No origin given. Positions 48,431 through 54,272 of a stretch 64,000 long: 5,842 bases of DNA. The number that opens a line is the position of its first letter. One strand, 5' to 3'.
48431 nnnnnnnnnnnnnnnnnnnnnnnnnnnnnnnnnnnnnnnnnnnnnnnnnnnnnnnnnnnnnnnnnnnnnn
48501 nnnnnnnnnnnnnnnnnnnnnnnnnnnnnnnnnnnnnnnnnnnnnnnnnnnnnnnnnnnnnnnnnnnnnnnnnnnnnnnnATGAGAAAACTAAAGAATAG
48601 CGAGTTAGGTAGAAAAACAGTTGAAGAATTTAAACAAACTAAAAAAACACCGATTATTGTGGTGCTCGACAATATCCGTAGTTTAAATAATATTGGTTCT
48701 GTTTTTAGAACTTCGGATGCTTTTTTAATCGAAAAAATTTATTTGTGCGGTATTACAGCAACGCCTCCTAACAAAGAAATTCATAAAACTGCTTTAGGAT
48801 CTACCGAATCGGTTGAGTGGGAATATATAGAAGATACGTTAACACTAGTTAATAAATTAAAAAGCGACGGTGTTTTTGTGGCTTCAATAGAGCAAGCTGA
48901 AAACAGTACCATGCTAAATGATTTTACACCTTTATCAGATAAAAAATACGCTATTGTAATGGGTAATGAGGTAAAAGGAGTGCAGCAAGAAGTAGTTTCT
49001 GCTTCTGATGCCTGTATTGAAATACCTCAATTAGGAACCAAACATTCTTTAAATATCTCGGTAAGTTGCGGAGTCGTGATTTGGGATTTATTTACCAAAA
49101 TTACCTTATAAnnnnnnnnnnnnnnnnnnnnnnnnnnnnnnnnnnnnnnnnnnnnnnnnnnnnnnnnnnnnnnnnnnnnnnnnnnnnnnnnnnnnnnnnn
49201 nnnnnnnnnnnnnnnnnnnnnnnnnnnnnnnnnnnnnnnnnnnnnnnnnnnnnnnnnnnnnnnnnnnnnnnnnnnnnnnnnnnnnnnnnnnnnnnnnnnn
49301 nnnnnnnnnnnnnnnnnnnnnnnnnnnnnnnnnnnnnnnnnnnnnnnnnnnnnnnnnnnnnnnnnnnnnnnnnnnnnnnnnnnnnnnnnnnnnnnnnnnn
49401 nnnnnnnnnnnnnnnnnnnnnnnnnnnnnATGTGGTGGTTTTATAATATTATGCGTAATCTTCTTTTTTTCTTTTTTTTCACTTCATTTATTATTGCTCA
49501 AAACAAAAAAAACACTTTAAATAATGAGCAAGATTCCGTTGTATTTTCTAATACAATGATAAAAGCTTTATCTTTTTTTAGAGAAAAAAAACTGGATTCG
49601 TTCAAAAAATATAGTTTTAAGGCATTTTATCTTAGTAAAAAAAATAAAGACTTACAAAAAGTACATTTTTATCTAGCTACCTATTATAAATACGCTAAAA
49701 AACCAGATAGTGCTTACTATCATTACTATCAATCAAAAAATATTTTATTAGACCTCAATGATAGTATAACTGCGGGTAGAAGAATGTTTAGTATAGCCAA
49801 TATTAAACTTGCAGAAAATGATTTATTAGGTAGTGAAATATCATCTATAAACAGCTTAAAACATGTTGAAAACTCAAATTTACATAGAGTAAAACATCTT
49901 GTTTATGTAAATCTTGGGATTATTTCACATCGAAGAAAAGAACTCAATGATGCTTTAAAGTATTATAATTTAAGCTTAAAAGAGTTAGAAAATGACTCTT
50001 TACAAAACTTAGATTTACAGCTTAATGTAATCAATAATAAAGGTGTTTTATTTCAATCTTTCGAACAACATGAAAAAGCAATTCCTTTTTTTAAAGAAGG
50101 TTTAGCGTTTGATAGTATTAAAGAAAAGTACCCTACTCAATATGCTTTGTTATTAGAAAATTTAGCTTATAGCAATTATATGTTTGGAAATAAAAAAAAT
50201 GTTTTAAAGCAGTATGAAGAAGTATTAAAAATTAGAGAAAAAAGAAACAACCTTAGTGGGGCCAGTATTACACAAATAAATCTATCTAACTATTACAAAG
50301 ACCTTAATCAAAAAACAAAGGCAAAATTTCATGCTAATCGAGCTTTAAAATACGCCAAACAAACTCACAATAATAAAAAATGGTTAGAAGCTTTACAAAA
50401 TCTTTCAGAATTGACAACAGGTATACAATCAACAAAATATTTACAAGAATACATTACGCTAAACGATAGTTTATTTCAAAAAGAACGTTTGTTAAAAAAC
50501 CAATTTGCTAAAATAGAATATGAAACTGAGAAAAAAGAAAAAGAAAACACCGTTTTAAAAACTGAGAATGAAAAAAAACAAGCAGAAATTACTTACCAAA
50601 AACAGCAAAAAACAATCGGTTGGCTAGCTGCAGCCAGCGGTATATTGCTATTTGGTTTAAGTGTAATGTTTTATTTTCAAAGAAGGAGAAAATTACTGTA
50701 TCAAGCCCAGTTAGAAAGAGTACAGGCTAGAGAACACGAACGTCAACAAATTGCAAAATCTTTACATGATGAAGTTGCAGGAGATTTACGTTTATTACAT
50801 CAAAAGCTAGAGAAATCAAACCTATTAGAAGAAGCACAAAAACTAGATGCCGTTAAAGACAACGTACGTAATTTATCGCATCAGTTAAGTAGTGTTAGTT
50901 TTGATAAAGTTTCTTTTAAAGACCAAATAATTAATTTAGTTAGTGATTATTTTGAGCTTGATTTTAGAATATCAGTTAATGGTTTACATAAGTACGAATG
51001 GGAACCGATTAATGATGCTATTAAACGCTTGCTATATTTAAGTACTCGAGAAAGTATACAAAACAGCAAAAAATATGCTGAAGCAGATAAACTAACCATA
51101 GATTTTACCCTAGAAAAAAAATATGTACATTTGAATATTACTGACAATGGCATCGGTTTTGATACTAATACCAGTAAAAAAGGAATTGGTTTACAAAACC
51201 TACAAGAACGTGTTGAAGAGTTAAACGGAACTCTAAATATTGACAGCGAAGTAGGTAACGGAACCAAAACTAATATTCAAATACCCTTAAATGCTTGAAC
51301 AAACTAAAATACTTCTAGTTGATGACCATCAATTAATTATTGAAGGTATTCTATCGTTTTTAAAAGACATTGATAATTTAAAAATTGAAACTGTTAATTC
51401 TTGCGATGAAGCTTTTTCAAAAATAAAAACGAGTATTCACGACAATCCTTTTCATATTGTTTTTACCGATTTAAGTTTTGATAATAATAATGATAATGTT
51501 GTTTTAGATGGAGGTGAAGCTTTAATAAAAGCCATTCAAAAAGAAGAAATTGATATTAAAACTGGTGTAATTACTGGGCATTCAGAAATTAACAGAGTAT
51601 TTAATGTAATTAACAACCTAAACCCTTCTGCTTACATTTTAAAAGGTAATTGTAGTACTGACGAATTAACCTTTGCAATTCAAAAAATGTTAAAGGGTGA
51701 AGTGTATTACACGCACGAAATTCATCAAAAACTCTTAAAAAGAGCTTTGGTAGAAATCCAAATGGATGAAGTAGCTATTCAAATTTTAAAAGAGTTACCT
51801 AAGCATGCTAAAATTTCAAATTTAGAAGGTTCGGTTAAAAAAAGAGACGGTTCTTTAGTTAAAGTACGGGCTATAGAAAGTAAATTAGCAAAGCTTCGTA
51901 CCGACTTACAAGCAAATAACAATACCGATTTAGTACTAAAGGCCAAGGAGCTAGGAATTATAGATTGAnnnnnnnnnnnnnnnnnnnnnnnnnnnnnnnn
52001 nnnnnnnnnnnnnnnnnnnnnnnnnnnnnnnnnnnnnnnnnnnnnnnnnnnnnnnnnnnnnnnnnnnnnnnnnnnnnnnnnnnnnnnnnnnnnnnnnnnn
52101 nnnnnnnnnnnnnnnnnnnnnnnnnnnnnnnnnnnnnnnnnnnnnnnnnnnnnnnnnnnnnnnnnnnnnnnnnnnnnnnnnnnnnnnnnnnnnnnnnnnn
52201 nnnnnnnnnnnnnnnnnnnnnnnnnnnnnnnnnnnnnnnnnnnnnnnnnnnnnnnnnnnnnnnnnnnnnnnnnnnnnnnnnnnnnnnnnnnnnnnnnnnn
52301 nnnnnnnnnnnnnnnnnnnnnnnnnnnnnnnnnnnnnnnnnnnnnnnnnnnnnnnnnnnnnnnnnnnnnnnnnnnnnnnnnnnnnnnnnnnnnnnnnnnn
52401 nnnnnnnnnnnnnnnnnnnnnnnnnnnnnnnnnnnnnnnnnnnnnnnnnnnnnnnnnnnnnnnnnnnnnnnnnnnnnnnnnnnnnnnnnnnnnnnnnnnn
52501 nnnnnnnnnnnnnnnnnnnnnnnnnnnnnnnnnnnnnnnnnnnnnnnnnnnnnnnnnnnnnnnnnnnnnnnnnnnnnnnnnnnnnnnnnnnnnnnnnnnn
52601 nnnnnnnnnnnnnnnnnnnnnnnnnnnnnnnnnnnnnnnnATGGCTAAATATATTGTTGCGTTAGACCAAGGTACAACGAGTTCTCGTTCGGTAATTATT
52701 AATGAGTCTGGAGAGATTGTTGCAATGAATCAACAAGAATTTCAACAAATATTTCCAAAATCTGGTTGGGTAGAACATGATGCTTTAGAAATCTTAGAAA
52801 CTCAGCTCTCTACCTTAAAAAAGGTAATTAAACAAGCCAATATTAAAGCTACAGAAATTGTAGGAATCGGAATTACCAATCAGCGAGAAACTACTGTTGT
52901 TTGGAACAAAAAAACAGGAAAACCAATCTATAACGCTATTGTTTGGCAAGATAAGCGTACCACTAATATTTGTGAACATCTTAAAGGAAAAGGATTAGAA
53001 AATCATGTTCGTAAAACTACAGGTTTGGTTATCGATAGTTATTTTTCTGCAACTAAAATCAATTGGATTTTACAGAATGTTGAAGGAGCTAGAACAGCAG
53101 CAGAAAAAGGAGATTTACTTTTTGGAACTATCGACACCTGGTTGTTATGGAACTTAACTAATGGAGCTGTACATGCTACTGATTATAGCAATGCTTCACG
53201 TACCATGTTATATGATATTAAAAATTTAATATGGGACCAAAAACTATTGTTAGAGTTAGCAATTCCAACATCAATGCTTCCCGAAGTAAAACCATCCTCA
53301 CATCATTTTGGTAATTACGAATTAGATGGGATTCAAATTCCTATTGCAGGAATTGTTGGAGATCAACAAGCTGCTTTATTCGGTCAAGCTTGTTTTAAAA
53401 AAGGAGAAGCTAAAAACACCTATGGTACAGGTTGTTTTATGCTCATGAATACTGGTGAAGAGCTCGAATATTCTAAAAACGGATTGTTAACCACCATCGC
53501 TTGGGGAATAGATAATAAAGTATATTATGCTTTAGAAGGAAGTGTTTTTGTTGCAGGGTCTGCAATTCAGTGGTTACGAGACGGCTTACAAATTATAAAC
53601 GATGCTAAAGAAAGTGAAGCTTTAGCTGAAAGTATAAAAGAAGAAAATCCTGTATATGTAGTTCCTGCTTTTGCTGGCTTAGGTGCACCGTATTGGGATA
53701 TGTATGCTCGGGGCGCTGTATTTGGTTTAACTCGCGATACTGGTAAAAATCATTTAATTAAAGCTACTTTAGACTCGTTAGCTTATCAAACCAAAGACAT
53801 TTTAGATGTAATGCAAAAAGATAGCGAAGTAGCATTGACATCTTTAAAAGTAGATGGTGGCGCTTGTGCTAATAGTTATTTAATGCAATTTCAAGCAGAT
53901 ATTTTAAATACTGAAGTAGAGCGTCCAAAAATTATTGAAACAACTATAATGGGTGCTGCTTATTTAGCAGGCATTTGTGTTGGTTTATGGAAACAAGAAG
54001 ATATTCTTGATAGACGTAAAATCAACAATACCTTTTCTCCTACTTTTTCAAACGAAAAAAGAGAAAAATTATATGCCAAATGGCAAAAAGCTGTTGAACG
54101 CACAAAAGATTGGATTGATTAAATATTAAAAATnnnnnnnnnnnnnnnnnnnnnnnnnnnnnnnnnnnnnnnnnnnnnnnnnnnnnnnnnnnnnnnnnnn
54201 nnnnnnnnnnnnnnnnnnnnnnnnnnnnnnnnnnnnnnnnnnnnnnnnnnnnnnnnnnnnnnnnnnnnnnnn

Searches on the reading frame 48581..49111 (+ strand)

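Call 72: search_protein_families(library=pfam, proteins=[window:48581-49111:+], max_evalue=0.01)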
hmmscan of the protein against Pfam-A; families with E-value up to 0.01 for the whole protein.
window:48581-49111:+ (176 aa): 1 family
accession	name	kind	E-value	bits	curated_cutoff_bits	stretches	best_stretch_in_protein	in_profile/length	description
PF00588.24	SpoU_methylase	-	3.7e-32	111.8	29.7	1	25-167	2-141/142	SpoU rRNA Methylase family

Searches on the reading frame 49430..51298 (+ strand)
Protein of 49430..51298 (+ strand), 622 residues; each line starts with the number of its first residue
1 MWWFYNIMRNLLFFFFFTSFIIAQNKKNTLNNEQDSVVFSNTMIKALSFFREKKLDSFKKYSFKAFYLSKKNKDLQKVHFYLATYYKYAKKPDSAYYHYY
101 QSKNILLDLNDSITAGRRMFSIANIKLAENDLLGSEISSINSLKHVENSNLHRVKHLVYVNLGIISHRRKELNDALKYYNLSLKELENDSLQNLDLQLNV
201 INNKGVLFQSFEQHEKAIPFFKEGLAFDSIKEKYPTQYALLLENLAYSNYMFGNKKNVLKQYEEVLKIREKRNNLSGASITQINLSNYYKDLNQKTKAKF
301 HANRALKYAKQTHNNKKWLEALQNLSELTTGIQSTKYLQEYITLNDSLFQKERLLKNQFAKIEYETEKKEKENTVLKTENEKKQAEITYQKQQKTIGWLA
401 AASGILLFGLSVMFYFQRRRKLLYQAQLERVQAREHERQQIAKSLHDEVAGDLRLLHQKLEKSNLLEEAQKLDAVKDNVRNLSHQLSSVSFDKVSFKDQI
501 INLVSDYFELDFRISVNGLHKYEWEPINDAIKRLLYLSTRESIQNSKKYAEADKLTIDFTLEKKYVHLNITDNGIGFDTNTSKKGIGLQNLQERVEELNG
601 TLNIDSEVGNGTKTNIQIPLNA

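Call 72: search_protein_families(library=pfam, proteins=[window:49430-51298:+], max_evalue=0.01)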
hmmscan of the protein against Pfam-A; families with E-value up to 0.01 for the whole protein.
window:49430-51298:+ (622 aa): 5 families
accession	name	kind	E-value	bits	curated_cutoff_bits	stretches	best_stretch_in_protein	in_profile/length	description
PF13424.12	TPR_12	-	1.3e-10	41.8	30.1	1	158-227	5-74/77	Tetratricopeptide repeat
PF02518.31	HATPase_c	-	2.1e-09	38.2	26.4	1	535-621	6-110/111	Histidine kinase-, DNA gyrase B-, and HSP90-like ATPase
PF07719.23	TPR_2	-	9.8e-08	32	27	0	158-188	3-33/34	Tetratricopeptide repeat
PF00515.34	TPR_1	-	4.4e-05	23.6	27.8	0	158-185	3-30/34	Tetratricopeptide repeat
PF13374.12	TPR_10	-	0.00076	19.9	27.5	0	242-271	5-34/42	Tetratricopeptide repeat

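Call 80: find_related_loci(query=window:49430-51298:+, collection=metagenome_contigs, flank=2500)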
Query window:49430-51298:+ (622 aa) in metagenome_contigs; peptide patterns used: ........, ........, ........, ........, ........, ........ (x = any residue, [..] = any of these).
113 stretches matched a pattern; 6 encode a relative of the query (tblastn E <= 1e-3); 6 distinct loci.
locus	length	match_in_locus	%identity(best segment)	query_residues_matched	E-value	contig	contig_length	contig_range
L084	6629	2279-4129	71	8-622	0e+0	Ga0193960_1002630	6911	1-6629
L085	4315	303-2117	62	11-622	0e+0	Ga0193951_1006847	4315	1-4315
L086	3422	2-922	82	316-622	6e-168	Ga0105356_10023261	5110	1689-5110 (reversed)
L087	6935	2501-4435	43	8-618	4e-147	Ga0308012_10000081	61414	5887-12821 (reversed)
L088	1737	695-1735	64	93-441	1e-134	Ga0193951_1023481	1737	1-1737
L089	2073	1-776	71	364-622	6e-93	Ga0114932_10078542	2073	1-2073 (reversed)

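Call 88: search_protein_families(library=ncbifam, proteins=[window:49430-51298:+], max_evalue=0.01)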
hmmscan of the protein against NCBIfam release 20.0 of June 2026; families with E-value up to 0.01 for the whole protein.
window:49430-51298:+ (622 aa): 15 families
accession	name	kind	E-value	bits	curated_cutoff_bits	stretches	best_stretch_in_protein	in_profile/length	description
NF008649.0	PRK11644.1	equivalog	1.6e-23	83.2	408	1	430-620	296-496/499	signal transduction histidine-protein kinase/phosphatase UhpB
NF052443.1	SensHisKinMctS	equivalog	2.5e-21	75.6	700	1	389-621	199-449/457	two-component system sensor histidine kinase MctS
NF052531.1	Strep_LiaS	equivalog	1.4e-14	54.1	450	1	435-620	130-327/328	envelope stress sensor histidine kinase LiaS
NF007896.0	PRK10600.1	equivalog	1.6e-07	30.4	578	1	526-617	492-582/598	nitrate/nitrite two-component system sensor histidine kinase NarX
NF047786.1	his_kin_MadS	equivalog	1.3e-06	27.8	500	1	428-619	221-434/434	MadS family sensor histidine kinase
NF053520.1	HK_Porph_FimS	equivalog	3.6e-06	25.5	600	1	143-381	111-350/618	sensor histidine kinase FimS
NF008298.1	PRK11086.1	subfamily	4.5e-06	25.4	520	1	576-621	481-526/529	DcuS/MalK family sensor histidine kinase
NF033792.0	ActS_PrrB_HisK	equivalog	4.4e-05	22.5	350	1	462-583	234-359/423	ActS/PrrB/RegB family redox-sensitive histidine kinase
NF047322.1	HK_morpho_MacS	equivalog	9e-05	21.8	300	0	586-619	333-367/367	MacS family sensor histidine kinase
NF041336.1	CheA_Halo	equivalog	0.00016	20.5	950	1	579-620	496-537/666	chemotaxis protein CheA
NF051872.1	HisKinPhyk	equivalog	0.00029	19.5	750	1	539-615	454-533/537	sensor histidine kinase PhyK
NF010411.0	PRK13837.1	equivalog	0.00074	17.6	647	1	564-621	606-676/828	two-component system VirA-like sensor kinase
TIGR01924.1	rsbW_low_gc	equivalog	0.0012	18.3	155.05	1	538-599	46-111/159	anti-sigma B factor RsbW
NF003144.0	PRK04069.1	equivalog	0.0015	17.9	145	1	541-599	49-111/161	anti-sigma B factor RsbW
NF053617.1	SARPRegAfsRStmc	equivalog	0.0081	14.1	1430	0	110-326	730-943/986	SARP-family global regulator AfsR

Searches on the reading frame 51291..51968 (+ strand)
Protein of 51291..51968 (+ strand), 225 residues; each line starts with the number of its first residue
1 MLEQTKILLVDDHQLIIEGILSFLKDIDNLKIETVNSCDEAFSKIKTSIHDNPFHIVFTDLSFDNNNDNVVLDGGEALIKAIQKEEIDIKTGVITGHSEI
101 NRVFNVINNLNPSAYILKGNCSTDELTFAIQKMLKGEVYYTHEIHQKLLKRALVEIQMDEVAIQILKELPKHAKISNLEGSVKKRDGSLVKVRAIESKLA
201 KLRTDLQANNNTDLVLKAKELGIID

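Call 74: search_protein_families(library=pfam, proteins=[window:51291-51968:+], max_evalue=0.01)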
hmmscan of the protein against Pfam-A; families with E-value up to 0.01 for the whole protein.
window:51291-51968:+ (225 aa): 1 family
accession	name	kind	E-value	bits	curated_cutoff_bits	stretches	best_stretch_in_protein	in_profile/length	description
PF00072.30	Response_reg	-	3.3e-08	34.1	30.2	1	7-127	1-107/111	Response regulator receiver domain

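Call 88: search_protein_families(library=ncbifam, proteins=[window:51291-51968:+], max_evalue=0.01)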
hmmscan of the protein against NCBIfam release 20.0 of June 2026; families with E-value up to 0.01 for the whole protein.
window:51291-51968:+ (225 aa): 8 families
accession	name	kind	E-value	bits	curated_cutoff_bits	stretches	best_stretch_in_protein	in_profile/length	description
NF007018.1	PRK09483.1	equivalog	8.1e-10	38.7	280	1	6-151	3-136/217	UvrY/SirA/GacA family response regulator transcription factor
NF052445.1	RespRegMctR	equivalog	1e-09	38.1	300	1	6-153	3-138/205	two-component system response regulator MctR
NF011896.0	PRK15369.1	equivalog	1.1e-08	34.9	242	1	4-224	3-210/211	two component system response regulator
NF047785.1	respo_reg_MadR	equivalog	2.9e-06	26.8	300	1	6-142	2-129/209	MadR family response regulator transcription factor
NF007708.0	PRK10403.1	equivalog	5e-05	22.8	343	1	5-170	7-160/215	nitrate/nitrite response regulator protein NarP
NF007935.0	PRK10651.1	equivalog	0.00022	20.5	250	1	3-154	5-143/216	two-component system response regulator NarL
NF053512.1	nitric_RR_NosR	exception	0.00026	20.1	400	1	7-136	1-117/422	response regulator c-di-GMP phosphodiesterase, NosR family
NF007685.0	PRK10360.1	equivalog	0.0073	16.1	258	0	7-149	4-131/196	response regulator transcription factor UhpA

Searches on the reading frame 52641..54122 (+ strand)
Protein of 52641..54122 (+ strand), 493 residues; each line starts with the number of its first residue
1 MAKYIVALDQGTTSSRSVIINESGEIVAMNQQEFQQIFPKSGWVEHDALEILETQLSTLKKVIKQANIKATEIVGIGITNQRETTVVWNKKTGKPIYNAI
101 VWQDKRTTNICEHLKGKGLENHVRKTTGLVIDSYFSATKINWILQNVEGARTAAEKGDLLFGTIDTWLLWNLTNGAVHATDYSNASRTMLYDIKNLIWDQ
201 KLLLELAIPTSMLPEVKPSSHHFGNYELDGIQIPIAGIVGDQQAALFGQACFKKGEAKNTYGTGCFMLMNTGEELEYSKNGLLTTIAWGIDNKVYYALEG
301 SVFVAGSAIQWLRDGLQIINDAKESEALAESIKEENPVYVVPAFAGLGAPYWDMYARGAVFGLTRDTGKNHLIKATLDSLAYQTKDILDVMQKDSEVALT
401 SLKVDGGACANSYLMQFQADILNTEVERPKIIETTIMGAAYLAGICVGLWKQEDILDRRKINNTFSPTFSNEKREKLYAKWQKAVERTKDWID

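Call 74: search_protein_families(library=pfam, proteins=[window:52641-54122:+], max_evalue=0.01)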
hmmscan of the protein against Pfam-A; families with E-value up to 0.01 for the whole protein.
window:52641-54122:+ (493 aa): 2 families
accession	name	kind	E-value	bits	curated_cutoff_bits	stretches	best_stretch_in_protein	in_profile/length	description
PF00370.27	FGGY_N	-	2.8e-77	260.1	28.8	1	4-248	1-245/245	FGGY family of carbohydrate kinases, N-terminal domain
PF02782.22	FGGY_C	-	8.7e-43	146.8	27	1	258-445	2-196/198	FGGY family of carbohydrate kinases, C-terminal domain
